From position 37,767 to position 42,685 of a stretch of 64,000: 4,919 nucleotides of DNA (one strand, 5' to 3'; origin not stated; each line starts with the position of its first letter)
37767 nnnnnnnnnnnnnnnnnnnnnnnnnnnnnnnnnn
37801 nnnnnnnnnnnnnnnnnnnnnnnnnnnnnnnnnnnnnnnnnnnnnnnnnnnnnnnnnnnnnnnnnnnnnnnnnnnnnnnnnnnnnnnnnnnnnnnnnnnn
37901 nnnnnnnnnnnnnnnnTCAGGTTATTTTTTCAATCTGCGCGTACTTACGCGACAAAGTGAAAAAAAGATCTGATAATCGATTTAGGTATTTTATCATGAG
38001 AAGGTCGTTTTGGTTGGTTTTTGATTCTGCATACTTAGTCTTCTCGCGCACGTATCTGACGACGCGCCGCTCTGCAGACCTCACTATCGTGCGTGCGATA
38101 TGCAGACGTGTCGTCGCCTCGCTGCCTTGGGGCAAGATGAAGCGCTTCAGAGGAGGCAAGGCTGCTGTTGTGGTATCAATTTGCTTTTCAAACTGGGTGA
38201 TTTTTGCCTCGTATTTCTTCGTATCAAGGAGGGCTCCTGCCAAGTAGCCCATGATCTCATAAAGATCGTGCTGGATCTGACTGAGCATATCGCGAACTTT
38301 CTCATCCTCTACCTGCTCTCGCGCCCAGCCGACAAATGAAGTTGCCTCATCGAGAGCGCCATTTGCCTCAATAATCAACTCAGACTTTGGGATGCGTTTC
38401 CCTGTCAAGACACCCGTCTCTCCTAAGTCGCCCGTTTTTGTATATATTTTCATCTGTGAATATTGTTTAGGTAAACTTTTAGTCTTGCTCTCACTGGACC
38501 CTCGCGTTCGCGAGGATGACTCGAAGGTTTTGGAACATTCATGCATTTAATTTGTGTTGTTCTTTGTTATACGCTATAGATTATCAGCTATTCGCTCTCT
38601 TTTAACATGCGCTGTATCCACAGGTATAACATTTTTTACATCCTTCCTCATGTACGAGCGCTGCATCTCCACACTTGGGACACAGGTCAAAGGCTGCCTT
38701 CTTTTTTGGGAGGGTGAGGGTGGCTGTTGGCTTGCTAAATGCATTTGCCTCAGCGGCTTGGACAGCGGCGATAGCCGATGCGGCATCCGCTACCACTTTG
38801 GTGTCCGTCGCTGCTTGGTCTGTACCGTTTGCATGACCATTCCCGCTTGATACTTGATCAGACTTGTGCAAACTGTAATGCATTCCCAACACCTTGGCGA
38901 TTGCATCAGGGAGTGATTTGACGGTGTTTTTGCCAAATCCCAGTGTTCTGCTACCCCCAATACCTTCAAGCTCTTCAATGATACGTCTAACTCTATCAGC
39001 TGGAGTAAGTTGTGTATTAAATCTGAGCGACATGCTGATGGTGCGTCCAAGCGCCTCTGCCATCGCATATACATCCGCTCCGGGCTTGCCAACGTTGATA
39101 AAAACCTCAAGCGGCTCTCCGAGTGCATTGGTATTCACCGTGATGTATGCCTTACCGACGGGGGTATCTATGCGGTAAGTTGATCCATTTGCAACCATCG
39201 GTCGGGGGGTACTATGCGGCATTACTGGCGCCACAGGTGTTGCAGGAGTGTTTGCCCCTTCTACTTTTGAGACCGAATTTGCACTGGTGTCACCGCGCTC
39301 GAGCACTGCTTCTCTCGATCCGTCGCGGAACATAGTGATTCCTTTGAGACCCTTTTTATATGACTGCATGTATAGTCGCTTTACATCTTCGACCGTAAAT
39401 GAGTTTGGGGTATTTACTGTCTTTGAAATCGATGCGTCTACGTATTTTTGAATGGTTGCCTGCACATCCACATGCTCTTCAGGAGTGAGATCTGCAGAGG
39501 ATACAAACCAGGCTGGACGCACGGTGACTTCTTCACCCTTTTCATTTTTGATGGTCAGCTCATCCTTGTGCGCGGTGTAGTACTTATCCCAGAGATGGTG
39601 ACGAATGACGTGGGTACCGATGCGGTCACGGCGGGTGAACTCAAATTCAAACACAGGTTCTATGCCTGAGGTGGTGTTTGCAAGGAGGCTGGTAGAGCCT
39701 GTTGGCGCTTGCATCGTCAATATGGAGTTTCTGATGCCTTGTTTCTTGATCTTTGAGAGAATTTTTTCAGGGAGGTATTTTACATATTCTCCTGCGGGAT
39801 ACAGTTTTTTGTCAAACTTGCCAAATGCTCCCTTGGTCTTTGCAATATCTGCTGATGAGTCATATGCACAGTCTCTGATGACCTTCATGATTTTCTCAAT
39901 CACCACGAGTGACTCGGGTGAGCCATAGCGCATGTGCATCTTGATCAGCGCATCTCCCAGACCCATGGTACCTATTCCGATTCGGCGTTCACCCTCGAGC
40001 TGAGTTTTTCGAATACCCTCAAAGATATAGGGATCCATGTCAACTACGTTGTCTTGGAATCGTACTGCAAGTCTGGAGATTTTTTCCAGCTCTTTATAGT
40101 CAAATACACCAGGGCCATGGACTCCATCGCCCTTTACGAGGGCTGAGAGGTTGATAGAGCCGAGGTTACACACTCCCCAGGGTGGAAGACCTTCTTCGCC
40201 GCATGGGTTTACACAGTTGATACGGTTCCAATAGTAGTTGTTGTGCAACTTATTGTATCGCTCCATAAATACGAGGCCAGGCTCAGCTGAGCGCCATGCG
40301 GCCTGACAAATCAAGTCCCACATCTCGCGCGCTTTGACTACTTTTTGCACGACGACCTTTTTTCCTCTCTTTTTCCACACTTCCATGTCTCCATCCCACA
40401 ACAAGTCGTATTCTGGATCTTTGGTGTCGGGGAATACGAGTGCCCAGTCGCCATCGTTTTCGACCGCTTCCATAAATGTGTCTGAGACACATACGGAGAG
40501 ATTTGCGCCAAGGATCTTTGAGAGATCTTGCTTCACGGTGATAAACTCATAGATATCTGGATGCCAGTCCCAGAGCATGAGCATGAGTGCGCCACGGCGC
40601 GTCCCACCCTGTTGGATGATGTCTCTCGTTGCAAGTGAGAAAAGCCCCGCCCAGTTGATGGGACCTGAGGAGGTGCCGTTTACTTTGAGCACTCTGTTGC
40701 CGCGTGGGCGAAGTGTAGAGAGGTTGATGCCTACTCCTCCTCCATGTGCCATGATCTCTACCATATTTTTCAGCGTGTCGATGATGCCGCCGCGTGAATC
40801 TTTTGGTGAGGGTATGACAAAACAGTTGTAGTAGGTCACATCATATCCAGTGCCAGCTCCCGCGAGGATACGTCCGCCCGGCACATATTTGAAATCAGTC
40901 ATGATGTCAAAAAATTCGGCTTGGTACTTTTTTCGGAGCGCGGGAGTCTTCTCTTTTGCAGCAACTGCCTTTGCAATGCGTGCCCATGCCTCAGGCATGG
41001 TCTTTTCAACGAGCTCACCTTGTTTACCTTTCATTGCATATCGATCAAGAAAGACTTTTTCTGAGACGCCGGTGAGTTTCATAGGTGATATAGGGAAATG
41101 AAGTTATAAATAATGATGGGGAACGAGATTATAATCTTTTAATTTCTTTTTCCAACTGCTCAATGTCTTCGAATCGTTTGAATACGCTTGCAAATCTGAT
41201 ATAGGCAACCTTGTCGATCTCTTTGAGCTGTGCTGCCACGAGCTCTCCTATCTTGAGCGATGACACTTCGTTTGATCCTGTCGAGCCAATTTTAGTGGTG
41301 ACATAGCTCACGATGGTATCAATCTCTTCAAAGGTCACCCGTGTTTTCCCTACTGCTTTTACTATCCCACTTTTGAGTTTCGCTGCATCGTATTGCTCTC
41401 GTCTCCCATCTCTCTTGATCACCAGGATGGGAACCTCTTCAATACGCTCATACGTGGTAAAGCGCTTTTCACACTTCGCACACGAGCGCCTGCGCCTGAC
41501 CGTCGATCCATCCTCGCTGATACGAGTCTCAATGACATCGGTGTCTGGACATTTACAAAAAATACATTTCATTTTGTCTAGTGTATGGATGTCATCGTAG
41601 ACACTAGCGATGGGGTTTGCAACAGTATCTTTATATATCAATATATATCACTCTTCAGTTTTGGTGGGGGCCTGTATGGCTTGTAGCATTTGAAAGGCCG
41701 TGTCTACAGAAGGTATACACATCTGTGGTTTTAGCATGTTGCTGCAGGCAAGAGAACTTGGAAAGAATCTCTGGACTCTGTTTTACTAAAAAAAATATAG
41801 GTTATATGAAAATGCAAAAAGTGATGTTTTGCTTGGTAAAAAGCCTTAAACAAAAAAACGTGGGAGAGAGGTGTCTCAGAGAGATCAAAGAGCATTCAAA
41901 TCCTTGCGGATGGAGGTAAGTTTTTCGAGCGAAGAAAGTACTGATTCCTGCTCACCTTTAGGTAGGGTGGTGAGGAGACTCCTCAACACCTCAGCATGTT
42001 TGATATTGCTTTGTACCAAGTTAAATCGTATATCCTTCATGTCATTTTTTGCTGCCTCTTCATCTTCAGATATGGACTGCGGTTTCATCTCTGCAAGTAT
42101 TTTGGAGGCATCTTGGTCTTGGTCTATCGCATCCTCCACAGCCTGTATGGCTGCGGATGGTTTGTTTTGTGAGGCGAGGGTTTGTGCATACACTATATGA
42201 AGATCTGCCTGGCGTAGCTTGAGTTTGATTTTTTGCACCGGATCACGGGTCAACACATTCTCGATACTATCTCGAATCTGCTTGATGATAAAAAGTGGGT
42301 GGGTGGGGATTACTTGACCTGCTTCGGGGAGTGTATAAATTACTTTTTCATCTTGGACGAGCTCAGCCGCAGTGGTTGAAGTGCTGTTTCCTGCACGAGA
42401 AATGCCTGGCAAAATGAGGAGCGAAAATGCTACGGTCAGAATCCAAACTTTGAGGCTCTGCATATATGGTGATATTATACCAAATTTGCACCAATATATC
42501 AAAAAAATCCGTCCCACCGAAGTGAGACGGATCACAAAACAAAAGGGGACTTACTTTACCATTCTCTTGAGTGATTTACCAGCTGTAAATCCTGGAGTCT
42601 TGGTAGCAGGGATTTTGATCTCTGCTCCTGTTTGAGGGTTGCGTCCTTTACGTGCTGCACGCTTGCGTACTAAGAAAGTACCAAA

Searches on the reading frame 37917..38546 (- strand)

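Call 9: search_protein_families(library=pfam, proteins=[window:37917-38546:-], max_evalue=0.01)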
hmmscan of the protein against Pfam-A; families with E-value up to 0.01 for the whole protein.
window:37917-38546:- (209 aa): 1 family
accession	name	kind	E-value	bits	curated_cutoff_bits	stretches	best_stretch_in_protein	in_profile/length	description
PF01923.23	Cob_adeno_trans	-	6e-51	173.3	24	1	34-201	1-170/171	Cobalamin adenosyltransferase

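Call 103: search_protein_families(library=ncbifam, proteins=[window:37917-38453:-], max_evalue=0.00001)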
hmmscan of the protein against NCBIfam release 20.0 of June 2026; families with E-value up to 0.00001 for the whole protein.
window:37917-38453:- (178 aa): 1 family
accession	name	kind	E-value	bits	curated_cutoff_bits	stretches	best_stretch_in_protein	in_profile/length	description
TIGR00636.1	PduO_Nterm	equivalog_domain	3.6e-45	153.7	108.45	1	4-171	1-159/171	cob(I)yrinic acid a,c-diamide adenosyltransferase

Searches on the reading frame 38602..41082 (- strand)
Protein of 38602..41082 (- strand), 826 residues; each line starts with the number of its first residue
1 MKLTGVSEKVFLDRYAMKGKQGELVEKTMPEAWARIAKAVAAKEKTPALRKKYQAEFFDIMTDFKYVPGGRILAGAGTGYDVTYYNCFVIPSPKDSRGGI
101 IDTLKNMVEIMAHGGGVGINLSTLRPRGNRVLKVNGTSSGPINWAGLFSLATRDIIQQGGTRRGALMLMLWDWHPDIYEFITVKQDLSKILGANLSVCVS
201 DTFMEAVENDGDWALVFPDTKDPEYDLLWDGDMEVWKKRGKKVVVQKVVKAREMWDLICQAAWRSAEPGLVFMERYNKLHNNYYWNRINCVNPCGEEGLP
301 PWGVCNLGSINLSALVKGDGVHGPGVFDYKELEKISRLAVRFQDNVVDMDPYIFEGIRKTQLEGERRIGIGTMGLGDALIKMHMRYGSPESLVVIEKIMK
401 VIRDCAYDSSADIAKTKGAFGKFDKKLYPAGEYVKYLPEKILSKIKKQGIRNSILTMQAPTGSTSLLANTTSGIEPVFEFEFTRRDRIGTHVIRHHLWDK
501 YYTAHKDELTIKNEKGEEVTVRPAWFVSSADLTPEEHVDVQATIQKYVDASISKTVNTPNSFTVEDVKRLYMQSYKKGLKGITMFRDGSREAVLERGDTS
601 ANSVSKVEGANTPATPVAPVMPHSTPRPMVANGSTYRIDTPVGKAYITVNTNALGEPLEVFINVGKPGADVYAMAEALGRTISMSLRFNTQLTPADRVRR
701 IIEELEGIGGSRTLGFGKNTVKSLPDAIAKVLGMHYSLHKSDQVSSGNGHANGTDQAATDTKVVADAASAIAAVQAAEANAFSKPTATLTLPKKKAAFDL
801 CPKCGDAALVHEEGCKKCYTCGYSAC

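Call 9: search_protein_families(library=pfam, proteins=[window:38602-41082:-], max_evalue=0.01)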
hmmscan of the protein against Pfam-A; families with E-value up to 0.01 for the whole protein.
window:38602-41082:- (826 aa): 3 families
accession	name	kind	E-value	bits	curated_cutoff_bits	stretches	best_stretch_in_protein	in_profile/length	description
PF02867.20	Ribonuc_red_lgC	-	3.7e-121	405.8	23.9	1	86-584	2-522/523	Ribonucleotide reductase, barrel domain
PF00317.26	Ribonuc_red_lgN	-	6.6e-15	55.4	28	1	2-79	2-75/77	Ribonucleotide reductase, all-alpha domain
PF12637.14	TSCPD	-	3e-12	47.1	22.8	1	641-736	8-88/88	TSCPD domain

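Call 103: search_protein_families(library=ncbifam, proteins=[window:38602-41082:-], max_evalue=0.00001)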
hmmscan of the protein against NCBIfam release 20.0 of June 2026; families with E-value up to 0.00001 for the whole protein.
window:38602-41082:- (826 aa): 21 families
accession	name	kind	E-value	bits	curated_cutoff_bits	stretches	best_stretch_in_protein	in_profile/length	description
NF006417.0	PRK08665.1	equivalog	1.5e-177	592.2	961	1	1-826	10-758/759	vitamin B12-dependent ribonucleotide reductase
TIGR02504.1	NrdJ_Z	equivalog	3.1e-168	561.1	399.95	1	9-592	3-603/606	adenosylcobalamin-dependent ribonucleoside-diphosphate reductase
NF005991.0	PRK08115.1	equivalog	3.1e-150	501.9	854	2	190-596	366-778/858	vitamin B12-dependent ribonucleotide reductase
NF005401.0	PRK06948.1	subfamily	2.3e-105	353.5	906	1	5-598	15-594/604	ribonucleotide reductase-like protein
NF005010.0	PRK06406.1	subfamily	3.4e-103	346.4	1125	1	50-606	216-737/771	vitamin B12-dependent ribonucleotide reductase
TIGR02506.1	NrdE_NrdA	equivalog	3.6e-99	332.9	341.05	1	9-581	5-609/616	ribonucleoside-diphosphate reductase subunit alpha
NF005122.0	PRK06556.1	equivalog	2.1e-76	257.5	859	3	193-426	288-493/960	vitamin B12-dependent ribonucleotide reductase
NF005101.0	PRK06539.1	equivalog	1.2e-63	215.3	988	2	10-426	155-570/822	ribonucleoside-diphosphate reductase subunit alpha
NF006207.0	PRK08332.1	equivalog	1.9e-61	207.7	2400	2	292-590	1240-1557/1684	vitamin B12-dependent ribonucleotide reductase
NF005736.0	PRK07562.1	equivalog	7.8e-60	202.6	1737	3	193-425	397-602/1222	vitamin B12-dependent ribonucleotide reductase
NF005483.0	PRK07088.1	equivalog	5.4e-53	180.2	1214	2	304-590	495-754/764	ribonucleoside-diphosphate reductase subunit alpha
NF006279.0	PRK08447.1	equivalog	2.1e-50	171.9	1082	2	8-296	142-428/789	ribonucleoside-diphosphate reductase subunit alpha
NF009028.0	PRK12364.1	equivalog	2.7e-50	171.2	1377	2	304-591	570-833/842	ribonucleoside-diphosphate reductase subunit alpha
NF005544.0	PRK07207.1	equivalog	3.7e-48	164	965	1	9-609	302-931/965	ribonucleoside-diphosphate reductase subunit alpha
NF006665.0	PRK09209.1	equivalog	1.2e-46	159.4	1057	2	303-587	489-748/761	ribonucleoside-diphosphate reductase subunit alpha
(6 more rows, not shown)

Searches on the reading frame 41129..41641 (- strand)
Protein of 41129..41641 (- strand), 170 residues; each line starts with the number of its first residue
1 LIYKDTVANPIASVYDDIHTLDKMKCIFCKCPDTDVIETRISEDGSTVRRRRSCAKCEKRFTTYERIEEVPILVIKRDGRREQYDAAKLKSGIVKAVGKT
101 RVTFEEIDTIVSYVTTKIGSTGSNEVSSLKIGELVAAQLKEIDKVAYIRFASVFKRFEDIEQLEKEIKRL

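Call 9: search_protein_families(library=pfam, proteins=[window:41129-41641:-], max_evalue=0.01)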
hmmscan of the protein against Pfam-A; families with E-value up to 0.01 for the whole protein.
window:41129-41641:- (170 aa): 2 families
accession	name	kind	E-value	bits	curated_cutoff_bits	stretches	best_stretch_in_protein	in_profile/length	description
PF03477.21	ATP-cone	-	6.5e-18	65.5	25.8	1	73-159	2-87/88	ATP cone domain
PF22811.2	Zn_ribbon_NrdR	-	1.3e-17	63.9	27.2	1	24-65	1-42/42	Transcriptional repressor NrdR-like, N-terminal domain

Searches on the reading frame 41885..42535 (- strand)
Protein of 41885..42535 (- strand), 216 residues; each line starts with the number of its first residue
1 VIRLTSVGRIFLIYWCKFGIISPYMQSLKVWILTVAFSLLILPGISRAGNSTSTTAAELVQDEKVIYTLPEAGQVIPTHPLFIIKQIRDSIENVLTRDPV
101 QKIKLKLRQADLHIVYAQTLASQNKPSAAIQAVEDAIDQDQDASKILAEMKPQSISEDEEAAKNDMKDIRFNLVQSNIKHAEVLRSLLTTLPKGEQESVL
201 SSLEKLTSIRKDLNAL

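Call 9: search_protein_families(library=pfam, proteins=[window:41885-42535:-], max_evalue=0.01)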
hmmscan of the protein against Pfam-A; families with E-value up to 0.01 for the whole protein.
window:41885-42535:- (216 aa): 1 family
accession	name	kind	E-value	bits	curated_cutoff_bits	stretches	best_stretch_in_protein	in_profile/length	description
PF18915.5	DUF5667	-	6.8e-10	39.7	27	1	75-186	2-91/99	Domain of unknown function (DUF5667)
